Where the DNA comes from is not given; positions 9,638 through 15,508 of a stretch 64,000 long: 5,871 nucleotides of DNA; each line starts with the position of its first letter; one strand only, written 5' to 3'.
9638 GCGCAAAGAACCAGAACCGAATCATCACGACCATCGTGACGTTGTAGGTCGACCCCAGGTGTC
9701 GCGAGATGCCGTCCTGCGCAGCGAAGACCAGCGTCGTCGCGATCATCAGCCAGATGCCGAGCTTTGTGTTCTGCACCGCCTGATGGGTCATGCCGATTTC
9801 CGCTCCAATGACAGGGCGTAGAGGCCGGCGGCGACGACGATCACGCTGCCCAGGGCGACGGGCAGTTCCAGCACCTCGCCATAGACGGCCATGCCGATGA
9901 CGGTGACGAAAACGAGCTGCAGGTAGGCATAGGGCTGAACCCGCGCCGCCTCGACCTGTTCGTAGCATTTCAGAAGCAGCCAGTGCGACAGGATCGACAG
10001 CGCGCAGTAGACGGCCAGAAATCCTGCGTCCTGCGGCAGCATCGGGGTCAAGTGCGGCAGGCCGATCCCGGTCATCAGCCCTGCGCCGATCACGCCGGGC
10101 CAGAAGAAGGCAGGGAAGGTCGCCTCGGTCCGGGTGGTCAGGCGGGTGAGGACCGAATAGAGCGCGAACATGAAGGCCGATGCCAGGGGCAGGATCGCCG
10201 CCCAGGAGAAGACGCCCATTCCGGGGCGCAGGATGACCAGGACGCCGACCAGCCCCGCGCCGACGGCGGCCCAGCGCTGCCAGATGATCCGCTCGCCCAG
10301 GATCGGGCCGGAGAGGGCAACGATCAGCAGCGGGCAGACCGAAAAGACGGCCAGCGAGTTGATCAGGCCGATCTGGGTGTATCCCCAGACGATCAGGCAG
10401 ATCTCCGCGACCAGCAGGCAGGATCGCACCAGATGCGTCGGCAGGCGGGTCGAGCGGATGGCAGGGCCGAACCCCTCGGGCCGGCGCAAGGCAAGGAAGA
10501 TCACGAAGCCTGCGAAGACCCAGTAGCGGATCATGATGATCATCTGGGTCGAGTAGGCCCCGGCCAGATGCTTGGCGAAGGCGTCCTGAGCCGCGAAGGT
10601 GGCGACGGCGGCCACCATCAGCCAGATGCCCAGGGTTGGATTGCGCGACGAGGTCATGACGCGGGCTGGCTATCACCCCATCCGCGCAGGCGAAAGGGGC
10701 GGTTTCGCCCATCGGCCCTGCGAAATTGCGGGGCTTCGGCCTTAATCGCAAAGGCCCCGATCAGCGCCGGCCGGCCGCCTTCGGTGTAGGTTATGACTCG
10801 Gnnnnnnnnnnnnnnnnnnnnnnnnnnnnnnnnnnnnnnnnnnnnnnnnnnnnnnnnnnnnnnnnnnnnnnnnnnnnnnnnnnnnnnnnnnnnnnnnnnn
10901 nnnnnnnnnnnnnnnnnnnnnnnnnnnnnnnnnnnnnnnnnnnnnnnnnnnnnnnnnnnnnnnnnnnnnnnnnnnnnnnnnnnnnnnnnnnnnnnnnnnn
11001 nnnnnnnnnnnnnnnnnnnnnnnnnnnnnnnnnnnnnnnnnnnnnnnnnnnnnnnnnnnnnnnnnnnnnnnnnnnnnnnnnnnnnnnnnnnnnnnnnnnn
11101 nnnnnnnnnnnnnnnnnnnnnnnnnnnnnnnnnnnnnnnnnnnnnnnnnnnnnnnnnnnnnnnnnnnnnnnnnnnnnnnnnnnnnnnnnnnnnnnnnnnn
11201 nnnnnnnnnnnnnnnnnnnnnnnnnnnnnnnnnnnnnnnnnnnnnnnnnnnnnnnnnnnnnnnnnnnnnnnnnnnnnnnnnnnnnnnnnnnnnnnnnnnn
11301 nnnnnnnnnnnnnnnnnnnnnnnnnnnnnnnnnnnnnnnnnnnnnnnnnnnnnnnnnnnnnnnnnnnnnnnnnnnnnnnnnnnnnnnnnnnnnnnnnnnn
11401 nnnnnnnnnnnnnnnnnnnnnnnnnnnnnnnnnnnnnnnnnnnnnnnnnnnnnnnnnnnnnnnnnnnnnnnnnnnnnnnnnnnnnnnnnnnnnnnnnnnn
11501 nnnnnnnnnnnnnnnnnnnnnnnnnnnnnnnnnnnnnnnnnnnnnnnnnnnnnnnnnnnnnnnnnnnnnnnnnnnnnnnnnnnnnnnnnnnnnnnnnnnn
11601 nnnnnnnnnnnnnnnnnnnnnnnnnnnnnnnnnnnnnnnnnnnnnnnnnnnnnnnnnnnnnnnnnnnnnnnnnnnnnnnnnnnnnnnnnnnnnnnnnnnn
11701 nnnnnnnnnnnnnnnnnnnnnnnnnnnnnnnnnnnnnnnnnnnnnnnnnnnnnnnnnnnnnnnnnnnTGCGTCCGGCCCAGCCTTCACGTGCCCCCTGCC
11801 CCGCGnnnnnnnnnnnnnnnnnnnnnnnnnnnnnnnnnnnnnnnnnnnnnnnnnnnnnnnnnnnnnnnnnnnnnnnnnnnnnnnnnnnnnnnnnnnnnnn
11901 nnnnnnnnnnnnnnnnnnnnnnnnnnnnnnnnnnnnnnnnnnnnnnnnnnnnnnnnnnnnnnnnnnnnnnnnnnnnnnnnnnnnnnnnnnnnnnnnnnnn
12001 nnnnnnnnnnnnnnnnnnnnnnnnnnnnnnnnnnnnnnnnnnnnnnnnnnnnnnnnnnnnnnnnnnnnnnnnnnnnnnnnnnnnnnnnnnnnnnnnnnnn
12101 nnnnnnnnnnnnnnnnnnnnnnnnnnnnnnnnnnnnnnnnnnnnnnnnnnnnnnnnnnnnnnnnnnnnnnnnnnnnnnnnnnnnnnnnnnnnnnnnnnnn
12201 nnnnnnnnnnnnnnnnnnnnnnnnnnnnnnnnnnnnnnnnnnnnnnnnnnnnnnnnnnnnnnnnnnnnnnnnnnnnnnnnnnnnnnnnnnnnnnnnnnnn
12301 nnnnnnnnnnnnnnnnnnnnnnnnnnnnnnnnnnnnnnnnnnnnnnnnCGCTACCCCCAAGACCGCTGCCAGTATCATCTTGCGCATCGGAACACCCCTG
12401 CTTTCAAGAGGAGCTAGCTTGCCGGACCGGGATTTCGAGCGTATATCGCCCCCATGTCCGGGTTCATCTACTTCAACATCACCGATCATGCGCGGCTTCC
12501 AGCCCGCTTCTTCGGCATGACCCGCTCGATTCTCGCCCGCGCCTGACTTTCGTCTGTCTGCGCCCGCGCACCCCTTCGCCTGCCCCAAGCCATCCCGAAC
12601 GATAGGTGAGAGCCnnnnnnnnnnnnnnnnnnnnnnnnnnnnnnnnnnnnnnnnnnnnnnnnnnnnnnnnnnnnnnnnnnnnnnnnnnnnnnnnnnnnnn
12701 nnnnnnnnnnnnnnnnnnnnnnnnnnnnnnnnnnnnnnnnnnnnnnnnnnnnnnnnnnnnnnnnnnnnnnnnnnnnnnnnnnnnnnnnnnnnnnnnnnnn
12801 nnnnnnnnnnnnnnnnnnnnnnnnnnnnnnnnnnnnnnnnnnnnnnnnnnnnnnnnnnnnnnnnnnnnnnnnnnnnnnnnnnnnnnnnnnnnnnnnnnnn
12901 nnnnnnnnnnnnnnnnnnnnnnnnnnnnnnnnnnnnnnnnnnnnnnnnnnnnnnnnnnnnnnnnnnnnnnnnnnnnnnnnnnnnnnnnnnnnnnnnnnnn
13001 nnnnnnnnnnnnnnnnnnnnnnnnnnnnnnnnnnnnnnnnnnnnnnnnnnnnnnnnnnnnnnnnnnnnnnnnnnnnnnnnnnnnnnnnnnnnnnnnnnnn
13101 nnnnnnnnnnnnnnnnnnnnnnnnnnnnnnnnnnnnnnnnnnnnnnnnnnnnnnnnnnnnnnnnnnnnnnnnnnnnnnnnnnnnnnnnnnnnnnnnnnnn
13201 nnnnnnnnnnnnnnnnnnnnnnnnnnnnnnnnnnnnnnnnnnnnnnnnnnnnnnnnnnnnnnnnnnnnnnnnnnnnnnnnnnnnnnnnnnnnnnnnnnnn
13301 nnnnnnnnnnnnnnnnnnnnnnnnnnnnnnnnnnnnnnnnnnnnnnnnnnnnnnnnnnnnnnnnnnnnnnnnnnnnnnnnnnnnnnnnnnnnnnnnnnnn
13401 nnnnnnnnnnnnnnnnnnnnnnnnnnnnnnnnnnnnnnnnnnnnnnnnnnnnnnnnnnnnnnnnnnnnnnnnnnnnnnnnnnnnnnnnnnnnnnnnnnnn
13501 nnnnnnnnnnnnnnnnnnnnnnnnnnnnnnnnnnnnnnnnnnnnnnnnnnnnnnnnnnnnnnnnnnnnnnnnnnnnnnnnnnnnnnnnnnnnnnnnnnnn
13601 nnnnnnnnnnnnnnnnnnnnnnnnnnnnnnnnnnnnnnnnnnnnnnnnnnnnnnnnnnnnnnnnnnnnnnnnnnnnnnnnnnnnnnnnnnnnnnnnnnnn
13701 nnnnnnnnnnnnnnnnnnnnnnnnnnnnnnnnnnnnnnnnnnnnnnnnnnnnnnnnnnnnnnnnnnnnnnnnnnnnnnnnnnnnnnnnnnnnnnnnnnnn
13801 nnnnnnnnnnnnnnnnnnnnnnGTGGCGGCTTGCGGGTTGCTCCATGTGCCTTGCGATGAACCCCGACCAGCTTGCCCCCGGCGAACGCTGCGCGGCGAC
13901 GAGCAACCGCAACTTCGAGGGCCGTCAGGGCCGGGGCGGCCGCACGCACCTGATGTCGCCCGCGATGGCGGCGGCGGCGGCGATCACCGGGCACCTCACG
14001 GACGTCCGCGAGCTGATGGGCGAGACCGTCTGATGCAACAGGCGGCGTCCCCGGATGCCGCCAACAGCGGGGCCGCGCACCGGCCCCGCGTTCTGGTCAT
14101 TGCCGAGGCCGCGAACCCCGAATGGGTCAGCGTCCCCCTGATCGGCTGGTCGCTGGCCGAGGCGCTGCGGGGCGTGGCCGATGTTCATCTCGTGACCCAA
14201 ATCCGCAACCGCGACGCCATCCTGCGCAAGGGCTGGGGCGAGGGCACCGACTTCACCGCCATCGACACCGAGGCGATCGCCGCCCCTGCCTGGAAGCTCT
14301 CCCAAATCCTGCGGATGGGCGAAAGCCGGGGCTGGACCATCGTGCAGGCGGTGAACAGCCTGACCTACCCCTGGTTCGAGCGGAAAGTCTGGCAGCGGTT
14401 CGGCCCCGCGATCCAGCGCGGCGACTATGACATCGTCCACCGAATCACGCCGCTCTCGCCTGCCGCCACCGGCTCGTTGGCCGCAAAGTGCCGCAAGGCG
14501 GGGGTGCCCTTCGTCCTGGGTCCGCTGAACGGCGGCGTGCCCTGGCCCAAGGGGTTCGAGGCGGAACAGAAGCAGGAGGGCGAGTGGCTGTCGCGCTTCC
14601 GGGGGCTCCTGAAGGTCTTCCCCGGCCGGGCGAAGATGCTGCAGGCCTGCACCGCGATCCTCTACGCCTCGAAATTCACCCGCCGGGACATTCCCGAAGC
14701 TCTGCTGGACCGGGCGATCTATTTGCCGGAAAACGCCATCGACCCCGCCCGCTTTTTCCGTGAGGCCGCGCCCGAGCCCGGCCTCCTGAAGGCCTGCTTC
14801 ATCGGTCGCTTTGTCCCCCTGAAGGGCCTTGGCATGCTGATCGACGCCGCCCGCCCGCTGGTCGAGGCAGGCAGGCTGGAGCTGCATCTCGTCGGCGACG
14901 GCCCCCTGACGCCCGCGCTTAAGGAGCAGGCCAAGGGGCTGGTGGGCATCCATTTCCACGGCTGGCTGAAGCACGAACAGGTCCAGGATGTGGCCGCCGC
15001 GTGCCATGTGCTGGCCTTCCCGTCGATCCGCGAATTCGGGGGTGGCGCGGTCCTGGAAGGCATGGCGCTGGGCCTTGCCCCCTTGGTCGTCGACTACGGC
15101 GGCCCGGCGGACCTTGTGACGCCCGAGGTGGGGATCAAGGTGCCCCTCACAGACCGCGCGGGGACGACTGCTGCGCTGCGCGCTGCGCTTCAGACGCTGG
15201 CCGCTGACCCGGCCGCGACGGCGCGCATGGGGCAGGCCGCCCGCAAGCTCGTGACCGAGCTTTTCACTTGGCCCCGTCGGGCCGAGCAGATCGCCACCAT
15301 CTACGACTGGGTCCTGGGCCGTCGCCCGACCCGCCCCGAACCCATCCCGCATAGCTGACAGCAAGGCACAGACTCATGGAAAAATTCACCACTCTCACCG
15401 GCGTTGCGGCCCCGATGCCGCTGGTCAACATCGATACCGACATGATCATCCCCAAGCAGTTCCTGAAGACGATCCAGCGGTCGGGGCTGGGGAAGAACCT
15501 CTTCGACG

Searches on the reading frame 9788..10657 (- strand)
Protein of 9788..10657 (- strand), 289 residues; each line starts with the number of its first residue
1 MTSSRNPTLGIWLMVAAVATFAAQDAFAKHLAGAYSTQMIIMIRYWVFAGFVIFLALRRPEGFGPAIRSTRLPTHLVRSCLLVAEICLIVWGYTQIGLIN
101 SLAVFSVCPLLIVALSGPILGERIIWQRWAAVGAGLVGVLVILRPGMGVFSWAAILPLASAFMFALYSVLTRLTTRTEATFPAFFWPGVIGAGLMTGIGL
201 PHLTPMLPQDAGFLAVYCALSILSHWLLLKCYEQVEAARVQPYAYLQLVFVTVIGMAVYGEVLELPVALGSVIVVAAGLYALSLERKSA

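Call 20: search_protein_families(library=pfam, proteins=[window:9788-10657:-], max_evalue=0.001)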
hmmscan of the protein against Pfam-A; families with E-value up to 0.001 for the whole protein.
window:9788-10657:- (289 aa): 1 family
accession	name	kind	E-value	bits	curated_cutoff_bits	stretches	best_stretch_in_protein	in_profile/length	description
PF00892.27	EamA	-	2.3e-19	70.4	28.2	2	152-277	2-129/135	EamA-like transporter family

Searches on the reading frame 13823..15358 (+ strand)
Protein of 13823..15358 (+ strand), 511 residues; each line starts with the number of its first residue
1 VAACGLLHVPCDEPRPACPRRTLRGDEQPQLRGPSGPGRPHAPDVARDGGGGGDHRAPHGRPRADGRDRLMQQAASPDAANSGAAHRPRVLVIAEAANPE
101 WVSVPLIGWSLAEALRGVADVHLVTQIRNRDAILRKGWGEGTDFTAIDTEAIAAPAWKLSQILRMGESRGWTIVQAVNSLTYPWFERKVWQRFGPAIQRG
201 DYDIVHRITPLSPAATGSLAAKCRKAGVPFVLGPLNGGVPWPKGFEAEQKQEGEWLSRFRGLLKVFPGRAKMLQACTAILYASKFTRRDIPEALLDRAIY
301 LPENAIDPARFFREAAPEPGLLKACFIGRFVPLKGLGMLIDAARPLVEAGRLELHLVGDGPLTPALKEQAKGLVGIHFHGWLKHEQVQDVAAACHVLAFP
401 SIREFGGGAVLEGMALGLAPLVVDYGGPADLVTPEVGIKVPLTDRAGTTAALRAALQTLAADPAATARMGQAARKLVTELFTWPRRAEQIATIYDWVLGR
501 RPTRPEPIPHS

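Call 20: search_protein_families(library=pfam, proteins=[window:13823-15358:+], max_evalue=0.001)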
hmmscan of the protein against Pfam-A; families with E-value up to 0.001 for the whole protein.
window:13823-15358:+ (511 aa): 4 families
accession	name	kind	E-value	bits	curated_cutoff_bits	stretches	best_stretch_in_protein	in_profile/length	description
PF13692.12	Glyco_trans_1_4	-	5.4e-22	79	27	1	324-457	4-141/142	Glycosyl transferases group 1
PF00534.26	Glycos_transf_1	-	2.5e-20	73.2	26.4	1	321-475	15-171/172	Glycosyl transferases group 1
PF13524.12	Glyco_trans_1_2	-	0.00017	22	25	1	350-491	13-143/144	Glycosyl transferase-like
PF20706.3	GT4-conflict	-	0.0007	19.1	26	0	314-489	190-384/385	Family 4 Glycosyltransferase in conflict systems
